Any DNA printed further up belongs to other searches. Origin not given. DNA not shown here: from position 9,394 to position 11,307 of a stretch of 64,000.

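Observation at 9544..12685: MIO-less histidine-lyase paralog coupled to a BCCT transporter inside the hutU operon: candidate hercynine (histidine betaine) trimethylamine-lyase system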

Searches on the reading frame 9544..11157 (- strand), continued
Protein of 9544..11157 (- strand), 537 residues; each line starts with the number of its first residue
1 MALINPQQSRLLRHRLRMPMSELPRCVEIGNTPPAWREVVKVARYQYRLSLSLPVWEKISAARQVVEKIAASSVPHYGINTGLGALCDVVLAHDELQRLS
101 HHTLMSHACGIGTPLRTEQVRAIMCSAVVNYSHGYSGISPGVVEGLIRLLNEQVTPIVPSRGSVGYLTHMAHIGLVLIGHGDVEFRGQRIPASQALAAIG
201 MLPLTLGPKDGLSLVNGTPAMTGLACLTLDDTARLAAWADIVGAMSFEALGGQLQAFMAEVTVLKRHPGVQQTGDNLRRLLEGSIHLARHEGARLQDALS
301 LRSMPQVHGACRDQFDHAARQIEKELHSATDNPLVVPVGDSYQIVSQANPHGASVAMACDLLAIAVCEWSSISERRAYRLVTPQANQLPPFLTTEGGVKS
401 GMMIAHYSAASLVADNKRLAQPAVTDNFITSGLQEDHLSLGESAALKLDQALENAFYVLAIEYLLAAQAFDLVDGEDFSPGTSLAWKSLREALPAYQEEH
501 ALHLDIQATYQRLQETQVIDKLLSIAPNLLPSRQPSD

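Call 100: find_related_loci(query=L025:9999-11531:+, collection=genome_contigs, flank=9000)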
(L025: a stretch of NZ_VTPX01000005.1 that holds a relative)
Query L025:9999-11531:+ (511 aa) in genome_contigs; peptide patterns used: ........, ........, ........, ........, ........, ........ (x = any residue, [..] = any of these).
184 stretches matched a pattern; 39 encode a relative of the query (tblastn E <= 1e-3); 39 distinct loci.
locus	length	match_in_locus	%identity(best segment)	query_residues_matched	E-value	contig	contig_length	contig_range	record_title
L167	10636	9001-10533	99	1-511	0e+0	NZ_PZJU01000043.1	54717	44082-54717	Salinicola peritrichatus strain JCM 18795 Salinicola-peritrichatus_contig_43, whole genome shotgun sequence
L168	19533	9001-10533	100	1-511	0e+0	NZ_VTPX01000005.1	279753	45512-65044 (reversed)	Salinicola corii strain L3 Scaffold5_1, whole genome shotgun sequence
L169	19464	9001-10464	51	12-499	8e-155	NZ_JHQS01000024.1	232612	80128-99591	Mesorhizobium amorphae strain CCBAU 01570 scaffold16, whole genome shotgun sequence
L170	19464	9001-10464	51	12-499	3e-154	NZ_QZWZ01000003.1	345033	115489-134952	Mesorhizobium waimense strain ICMP19557 NODE_3_length_345033_cov_15.1237, whole genome shotgun sequence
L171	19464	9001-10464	51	12-499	6e-154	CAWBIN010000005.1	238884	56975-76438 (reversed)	MAG: uncultured Alphaproteobacteria bacterium isolate MFD09212.bin.2.179 genome assembly, contig: contig_18886, whole ge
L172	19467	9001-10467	51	12-500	5e-152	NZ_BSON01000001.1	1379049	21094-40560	Mesorhizobium amorphae strain NBRC 102496 sequence001, whole genome shotgun sequence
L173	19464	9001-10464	51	12-499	4e-152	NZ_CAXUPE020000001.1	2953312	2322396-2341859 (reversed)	Mesorhizobium sp. LjNodule214 LJN214c1, whole genome shotgun sequence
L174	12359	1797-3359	35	9-493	4e-72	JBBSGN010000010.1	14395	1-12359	MAG: Chloroflexia bacterium isolate LS2_sbin.40 LS2_sbin.40_K_145462_L_14395_cov_8.6388, whole genome shotgun sequence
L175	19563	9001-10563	36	7-499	2e-68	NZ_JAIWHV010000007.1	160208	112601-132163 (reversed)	Saliphagus infecundisoli strain YIM 93745 NODE_7_length_160208_cov_165.493, whole genome shotgun sequence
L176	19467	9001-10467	36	6-485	9e-69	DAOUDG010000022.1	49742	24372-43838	MAG TPA_asm: Anaerolineae bacterium isolate M11_14 k145_2409250, whole genome shotgun sequence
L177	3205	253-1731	36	19-501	1e-68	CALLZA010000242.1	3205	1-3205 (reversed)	MAG TPA_asm: uncultured Ardenticatenia bacterium isolate ERR712384_bin.8_CONCOCT_v1.1_MAG genome assembly, contig: ERZ17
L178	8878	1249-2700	37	12-485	3e-67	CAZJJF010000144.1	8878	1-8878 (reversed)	MAG TPA_asm: uncultured Anaerolineales bacterium isolate SRP189682_co1_194 genome assembly, contig: NODE_19733_length_88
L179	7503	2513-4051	35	15-501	3e-67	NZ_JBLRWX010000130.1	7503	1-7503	MAG: Natronococcus sp. isolate TamC05-22 NODE_130_length_7503_cov_4.354834, whole genome shotgun sequence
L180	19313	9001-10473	36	19-499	3e-66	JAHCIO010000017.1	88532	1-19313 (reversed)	MAG: Anaerolineae bacterium isolate TGS_CHL13 CHL13_17, whole genome shotgun sequence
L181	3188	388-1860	34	19-499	3e-65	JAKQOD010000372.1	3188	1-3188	MAG: Deltaproteobacteria bacterium isolate USDV_metabat.77_sub k141_413611, whole genome shotgun sequence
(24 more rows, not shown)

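Call 102: search_protein_families(library=pfam, proteins=[L168:10581-11468:+, L168:11465-12541:+, L168:12193-13362:+, L168:13307-14038:+, L168:14035-14670:+, L168:14688-15641:+, L168:15754-16503:-, L168:9001-10536:+], max_evalue=0.00001)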
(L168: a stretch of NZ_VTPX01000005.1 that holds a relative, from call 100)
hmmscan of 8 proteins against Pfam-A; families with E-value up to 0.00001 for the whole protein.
L168:10581-11468:+ (295 aa): 1 family
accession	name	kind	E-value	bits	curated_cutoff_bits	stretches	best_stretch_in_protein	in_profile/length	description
PF04069.17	OpuAC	-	3e-66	224.1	21.2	1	26-289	1-256/257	Substrate binding domain of ABC-type glycine betaine transport system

L168:11465-12541:+ (358 aa): 1 family
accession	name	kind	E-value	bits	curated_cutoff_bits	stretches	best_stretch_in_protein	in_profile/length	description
PF02423.21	OCD_Mu_crystall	-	3.1e-51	174.6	24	1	45-348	17-312/314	Ornithine cyclodeaminase/mu-crystallin family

L168:12193-13362:+ (389 aa): 1 family
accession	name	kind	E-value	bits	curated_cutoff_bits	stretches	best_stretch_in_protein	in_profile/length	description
PF12974.12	Phosphonate-bd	-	4e-28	98.8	27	1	140-367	14-238/242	ABC transporter, phosphonate, periplasmic substrate-binding protein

L168:13307-14038:+ (243 aa): 1 family
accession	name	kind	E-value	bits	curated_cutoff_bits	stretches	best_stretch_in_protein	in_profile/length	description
PF00528.27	BPD_transp_1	-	1.5e-23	83.9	26.4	1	67-236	2-184/184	Binding-protein-dependent transport system inner membrane component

L168:14035-14670:+ (211 aa): 1 family
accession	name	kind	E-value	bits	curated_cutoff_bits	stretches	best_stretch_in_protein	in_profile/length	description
PF00528.27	BPD_transp_1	-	2.1e-25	89.9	26.4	1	40-208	2-183/184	Binding-protein-dependent transport system inner membrane component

L168:14688-15641:+ (317 aa): 2 families
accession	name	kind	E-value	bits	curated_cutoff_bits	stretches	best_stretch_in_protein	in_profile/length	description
PF00005.33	ABC_tran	-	8.5e-36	124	25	1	20-165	2-136/137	ABC transporter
PF13304.12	AAA_21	-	6.6e-07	30.1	27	0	121-197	221-299/304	AAA domain, putative AbiEii toxin, Type IV TA system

L168:15754-16503:- (249 aa): 0 families

L168:9001-10536:+ (511 aa): 1 family
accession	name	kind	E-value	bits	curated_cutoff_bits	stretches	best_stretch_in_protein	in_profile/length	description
PF00221.24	Lyase_aromatic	-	1.5e-129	433.2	27.3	1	19-477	1-466/466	Aromatic amino acid lyase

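Call 108: list_cluster_members(proteins=[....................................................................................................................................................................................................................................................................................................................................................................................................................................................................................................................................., window:9547-11100:-, L001:10001-11521:+])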
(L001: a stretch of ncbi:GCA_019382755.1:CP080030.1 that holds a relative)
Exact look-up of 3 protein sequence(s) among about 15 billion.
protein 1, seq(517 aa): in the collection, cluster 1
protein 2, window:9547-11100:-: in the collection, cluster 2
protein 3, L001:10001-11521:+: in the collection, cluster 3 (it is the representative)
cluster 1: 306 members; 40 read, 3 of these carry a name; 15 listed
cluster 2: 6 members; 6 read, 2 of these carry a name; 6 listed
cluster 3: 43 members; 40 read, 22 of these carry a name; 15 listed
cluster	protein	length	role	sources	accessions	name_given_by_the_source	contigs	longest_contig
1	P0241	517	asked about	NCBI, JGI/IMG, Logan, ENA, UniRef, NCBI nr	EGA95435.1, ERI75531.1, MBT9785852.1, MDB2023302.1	MAG: HAL/PAL/TAL family ammonia-lyase [[Clostridium] symbiosum] | Histidine ammonia-lyase n=2 Tax=Clostridium symbiosum TaxID=1512 RepID=E7GIF7_CLOS6 | aromatic amino acid ammonia-lyase [[Clostridium] symbiosum]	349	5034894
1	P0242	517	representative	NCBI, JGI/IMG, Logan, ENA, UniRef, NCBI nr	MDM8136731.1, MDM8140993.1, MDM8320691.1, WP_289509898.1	HAL/PAL/TAL family ammonia-lyase [[Clostridium] symbiosum] | HAL/PAL/TAL family ammonia-lyase n=1 Tax=Clostridium symbiosum TaxID=1512 ... | aromatic amino acid ammonia-lyase [[Clostridium] symbiosum]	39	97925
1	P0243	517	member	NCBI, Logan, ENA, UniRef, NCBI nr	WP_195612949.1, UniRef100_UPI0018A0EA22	HAL/PAL/TAL family ammonia-lyase [[Clostridium] symbiosum] | HAL/PAL/TAL family ammonia-lyase n=1 Tax=Clostridium symbiosum TaxID=1512 ... | aromatic amino acid ammonia-lyase [[Clostridium] symbiosum]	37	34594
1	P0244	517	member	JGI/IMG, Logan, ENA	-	-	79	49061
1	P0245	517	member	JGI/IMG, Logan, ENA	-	-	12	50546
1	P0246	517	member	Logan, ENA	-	-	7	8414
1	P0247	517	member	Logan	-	-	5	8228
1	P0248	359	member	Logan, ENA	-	-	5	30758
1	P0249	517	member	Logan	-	-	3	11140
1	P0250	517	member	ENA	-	-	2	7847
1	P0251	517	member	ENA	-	-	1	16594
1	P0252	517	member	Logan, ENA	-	-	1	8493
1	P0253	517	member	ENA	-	-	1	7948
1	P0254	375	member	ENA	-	-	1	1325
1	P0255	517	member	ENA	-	-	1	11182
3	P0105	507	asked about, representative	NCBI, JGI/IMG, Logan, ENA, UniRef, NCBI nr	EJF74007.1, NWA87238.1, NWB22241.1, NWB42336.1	histidine ammonia-lyase [Pseudomonas sp. D8002] | histidine ammonia-lyase | histidine ammonia-lyase n=1 Tax=Pseudomonas TaxID=286 RepID=UPI000272BE06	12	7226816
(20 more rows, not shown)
